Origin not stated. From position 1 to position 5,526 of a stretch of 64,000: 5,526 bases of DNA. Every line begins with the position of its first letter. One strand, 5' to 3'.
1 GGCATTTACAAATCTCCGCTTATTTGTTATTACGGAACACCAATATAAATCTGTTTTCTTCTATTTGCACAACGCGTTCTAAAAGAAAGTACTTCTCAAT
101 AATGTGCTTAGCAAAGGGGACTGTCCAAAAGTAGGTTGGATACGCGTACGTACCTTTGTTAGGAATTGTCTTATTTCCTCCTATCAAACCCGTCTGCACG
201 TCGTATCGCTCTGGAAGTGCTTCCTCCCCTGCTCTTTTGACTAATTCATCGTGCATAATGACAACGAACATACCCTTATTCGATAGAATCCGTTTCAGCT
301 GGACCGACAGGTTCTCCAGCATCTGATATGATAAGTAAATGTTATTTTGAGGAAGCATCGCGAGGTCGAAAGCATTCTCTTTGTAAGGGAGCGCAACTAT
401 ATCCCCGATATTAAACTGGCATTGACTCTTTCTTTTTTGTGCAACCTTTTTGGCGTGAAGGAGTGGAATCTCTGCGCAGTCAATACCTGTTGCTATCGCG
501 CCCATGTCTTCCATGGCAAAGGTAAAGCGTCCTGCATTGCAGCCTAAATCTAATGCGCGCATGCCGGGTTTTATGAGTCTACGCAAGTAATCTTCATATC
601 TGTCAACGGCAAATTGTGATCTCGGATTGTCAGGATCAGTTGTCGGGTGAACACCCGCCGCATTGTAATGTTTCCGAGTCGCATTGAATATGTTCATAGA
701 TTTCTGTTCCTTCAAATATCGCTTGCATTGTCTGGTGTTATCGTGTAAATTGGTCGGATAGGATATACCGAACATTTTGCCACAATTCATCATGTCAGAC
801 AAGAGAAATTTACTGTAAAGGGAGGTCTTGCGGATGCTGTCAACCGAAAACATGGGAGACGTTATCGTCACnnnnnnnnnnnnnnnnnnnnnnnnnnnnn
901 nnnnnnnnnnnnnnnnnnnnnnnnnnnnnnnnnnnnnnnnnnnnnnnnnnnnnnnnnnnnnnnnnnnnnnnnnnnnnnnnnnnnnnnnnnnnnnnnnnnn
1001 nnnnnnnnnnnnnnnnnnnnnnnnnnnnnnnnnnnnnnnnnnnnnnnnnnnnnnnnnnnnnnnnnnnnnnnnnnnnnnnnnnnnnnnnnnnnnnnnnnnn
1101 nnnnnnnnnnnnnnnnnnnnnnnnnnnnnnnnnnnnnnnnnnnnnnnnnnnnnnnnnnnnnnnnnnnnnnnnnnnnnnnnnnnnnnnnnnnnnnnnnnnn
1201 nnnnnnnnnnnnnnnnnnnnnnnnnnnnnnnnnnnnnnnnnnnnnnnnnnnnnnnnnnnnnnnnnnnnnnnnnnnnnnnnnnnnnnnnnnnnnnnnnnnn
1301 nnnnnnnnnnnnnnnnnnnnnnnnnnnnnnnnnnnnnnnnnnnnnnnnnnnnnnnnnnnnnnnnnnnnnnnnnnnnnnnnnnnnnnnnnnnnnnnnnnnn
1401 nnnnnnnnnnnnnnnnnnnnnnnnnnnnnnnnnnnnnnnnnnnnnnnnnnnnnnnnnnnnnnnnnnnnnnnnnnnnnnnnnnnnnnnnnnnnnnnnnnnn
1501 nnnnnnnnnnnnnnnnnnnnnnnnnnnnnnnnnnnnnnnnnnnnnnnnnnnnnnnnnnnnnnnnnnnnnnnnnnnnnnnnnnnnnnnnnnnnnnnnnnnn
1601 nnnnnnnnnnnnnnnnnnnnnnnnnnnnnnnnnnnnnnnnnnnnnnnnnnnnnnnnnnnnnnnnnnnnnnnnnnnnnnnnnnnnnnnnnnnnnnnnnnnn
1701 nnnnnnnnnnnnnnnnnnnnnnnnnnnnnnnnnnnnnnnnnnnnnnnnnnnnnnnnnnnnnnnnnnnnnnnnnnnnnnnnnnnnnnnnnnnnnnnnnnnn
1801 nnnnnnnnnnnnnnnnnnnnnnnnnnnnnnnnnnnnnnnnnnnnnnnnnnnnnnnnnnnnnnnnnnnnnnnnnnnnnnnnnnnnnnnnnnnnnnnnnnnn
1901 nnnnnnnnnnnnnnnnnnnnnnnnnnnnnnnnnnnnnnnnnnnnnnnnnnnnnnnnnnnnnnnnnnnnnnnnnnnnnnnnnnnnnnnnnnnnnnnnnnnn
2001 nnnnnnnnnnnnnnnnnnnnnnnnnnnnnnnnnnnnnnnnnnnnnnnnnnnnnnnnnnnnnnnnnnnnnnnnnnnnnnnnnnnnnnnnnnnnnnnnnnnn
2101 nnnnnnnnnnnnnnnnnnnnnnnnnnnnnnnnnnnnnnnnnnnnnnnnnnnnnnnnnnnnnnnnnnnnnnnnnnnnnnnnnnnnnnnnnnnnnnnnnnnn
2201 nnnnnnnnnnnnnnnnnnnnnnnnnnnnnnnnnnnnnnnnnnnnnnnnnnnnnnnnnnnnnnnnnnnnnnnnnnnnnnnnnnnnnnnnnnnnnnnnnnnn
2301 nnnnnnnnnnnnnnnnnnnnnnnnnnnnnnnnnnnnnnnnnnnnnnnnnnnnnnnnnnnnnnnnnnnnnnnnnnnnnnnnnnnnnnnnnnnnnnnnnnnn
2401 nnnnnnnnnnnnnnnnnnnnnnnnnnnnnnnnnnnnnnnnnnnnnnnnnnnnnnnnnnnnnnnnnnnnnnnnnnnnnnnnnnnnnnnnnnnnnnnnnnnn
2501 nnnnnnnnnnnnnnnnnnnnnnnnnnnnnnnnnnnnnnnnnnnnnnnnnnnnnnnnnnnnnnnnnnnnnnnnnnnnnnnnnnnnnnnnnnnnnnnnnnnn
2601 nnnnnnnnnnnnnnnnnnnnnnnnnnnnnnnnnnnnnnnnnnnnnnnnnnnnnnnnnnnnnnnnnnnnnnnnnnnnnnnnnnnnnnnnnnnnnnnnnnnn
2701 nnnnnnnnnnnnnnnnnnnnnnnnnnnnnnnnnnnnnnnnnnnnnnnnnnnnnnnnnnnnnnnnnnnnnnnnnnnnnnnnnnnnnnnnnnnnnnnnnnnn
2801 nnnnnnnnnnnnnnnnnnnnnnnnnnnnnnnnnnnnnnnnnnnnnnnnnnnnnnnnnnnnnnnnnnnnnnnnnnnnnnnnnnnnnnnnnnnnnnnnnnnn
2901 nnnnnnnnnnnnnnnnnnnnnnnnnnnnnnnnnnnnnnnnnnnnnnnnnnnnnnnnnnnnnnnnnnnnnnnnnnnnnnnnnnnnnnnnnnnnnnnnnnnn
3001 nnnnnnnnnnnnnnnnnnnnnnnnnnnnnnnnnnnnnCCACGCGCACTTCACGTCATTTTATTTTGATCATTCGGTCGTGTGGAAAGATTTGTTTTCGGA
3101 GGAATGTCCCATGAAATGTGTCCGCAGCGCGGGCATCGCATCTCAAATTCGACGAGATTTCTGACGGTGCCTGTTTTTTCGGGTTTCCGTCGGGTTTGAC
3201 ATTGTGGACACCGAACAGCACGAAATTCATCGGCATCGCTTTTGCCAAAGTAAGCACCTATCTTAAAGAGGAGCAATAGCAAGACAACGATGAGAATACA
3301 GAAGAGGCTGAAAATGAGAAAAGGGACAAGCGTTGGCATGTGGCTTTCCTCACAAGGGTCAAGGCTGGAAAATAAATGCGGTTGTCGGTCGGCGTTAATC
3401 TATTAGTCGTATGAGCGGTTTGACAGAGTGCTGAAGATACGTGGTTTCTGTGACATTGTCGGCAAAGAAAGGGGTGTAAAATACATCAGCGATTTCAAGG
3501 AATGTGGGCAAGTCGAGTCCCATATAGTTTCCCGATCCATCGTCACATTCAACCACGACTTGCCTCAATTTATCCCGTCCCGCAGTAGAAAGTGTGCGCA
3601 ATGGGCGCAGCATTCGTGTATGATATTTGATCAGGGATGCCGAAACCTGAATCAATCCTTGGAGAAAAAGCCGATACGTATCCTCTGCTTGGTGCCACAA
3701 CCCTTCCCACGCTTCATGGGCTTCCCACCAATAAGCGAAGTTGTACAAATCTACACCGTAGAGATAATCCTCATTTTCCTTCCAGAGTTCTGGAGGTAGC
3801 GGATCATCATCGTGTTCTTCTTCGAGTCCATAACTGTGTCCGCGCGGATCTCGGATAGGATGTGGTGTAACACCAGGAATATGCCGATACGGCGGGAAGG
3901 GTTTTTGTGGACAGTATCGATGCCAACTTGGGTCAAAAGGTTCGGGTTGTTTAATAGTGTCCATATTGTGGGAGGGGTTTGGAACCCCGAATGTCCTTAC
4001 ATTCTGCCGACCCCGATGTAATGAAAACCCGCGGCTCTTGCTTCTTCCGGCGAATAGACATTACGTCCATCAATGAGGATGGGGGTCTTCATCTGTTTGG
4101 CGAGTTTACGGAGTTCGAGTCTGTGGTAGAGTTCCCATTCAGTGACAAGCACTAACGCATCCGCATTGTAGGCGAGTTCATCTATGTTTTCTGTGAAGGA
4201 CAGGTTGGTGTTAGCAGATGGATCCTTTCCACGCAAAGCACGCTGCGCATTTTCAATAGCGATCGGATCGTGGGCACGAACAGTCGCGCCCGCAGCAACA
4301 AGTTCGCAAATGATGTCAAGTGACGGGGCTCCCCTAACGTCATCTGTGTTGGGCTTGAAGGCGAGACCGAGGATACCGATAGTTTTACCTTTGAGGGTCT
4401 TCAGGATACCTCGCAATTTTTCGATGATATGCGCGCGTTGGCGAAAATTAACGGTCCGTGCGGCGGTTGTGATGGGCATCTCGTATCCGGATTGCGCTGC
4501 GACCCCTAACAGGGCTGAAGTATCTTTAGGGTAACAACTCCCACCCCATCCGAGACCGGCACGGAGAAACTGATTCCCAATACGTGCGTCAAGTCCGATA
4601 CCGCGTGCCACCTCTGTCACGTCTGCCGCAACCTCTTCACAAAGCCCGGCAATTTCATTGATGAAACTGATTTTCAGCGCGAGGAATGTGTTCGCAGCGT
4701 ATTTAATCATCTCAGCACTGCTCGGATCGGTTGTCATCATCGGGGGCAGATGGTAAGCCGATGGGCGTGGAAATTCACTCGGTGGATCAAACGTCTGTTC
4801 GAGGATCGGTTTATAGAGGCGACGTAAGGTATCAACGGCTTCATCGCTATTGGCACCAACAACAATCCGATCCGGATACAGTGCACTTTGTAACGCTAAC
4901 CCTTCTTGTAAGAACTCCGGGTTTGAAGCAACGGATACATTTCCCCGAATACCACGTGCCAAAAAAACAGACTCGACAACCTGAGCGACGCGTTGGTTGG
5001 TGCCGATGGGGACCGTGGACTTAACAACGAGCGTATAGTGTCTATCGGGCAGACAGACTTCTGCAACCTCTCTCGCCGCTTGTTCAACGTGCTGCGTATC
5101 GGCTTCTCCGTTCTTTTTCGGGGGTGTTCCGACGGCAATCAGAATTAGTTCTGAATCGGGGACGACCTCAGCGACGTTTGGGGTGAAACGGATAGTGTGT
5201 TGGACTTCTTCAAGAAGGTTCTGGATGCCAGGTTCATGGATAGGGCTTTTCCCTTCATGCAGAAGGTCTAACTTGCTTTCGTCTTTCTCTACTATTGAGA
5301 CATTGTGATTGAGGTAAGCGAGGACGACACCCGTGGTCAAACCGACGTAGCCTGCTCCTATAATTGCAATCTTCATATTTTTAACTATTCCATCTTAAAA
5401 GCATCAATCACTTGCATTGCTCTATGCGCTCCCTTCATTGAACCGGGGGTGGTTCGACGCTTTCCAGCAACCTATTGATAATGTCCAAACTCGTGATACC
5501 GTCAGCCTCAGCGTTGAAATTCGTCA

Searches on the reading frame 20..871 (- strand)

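Call 31: search_protein_families(library=pfam, max_evalue=1e-8, proteins=[window:20-871:-])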
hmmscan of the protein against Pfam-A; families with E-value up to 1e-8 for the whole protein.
window:20-871:- (283 aa): 3 families
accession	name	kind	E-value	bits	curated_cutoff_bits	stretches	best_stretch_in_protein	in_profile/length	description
PF13847.12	Methyltransf_31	-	1.9e-13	50.8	27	1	100-211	1-119/145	Methyltransferase domain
PF13649.12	Methyltransf_25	-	2.9e-11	44.4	27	1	107-200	2-97/97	Methyltransferase domain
PF08241.18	Methyltransf_11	-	5.5e-11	43.4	21.2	1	107-204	1-95/95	Methyltransferase domain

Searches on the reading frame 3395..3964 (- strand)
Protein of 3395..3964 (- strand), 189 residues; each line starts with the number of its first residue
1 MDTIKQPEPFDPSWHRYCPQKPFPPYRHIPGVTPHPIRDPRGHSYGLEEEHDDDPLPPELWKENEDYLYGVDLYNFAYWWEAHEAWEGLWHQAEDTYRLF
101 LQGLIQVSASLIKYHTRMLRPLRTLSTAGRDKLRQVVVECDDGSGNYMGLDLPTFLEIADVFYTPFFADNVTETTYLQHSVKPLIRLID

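Call 31: search_protein_families(library=pfam, max_evalue=1e-8, proteins=[window:3395-3964:-])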
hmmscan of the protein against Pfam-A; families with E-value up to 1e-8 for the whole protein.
window:3395-3964:- (189 aa): 1 family
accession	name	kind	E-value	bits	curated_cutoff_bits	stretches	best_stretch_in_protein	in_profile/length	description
PF03745.19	DUF309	-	1e-15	57.6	27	1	68-117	2-51/59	Domain of unknown function (DUF309)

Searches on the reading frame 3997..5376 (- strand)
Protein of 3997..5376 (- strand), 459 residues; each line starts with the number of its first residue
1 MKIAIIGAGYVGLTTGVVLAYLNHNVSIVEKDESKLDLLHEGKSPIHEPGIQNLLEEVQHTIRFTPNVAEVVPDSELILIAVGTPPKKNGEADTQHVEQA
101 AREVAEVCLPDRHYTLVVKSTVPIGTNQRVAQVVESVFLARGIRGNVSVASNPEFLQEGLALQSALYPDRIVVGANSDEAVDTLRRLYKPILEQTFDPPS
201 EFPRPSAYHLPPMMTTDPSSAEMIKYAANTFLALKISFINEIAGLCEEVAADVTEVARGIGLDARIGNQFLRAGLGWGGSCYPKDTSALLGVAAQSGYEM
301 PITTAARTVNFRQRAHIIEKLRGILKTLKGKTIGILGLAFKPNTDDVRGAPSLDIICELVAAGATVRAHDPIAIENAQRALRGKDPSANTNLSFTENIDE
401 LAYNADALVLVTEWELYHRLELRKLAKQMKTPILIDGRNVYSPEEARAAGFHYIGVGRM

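Call 31: search_protein_families(library=pfam, max_evalue=1e-8, proteins=[window:3997-5376:-])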
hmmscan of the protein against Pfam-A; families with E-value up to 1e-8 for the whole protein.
window:3997-5376:- (459 aa): 3 families
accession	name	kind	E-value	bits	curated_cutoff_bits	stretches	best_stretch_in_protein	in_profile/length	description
PF03721.20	UDPG_MGDP_dh_N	-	2.8e-48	164.4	27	1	1-186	1-186/187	UDP-glucose/GDP-mannose dehydrogenase family, NAD binding domain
PF00984.24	UDPG_MGDP_dh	-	8.8e-36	122.3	25.4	1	220-310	2-92/94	UDP-glucose/GDP-mannose dehydrogenase family, central domain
PF03720.21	UDPG_MGDP_dh_C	-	1.5e-30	106.1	30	1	334-442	1-102/103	UDP-glucose/GDP-mannose dehydrogenase family, UDP binding domain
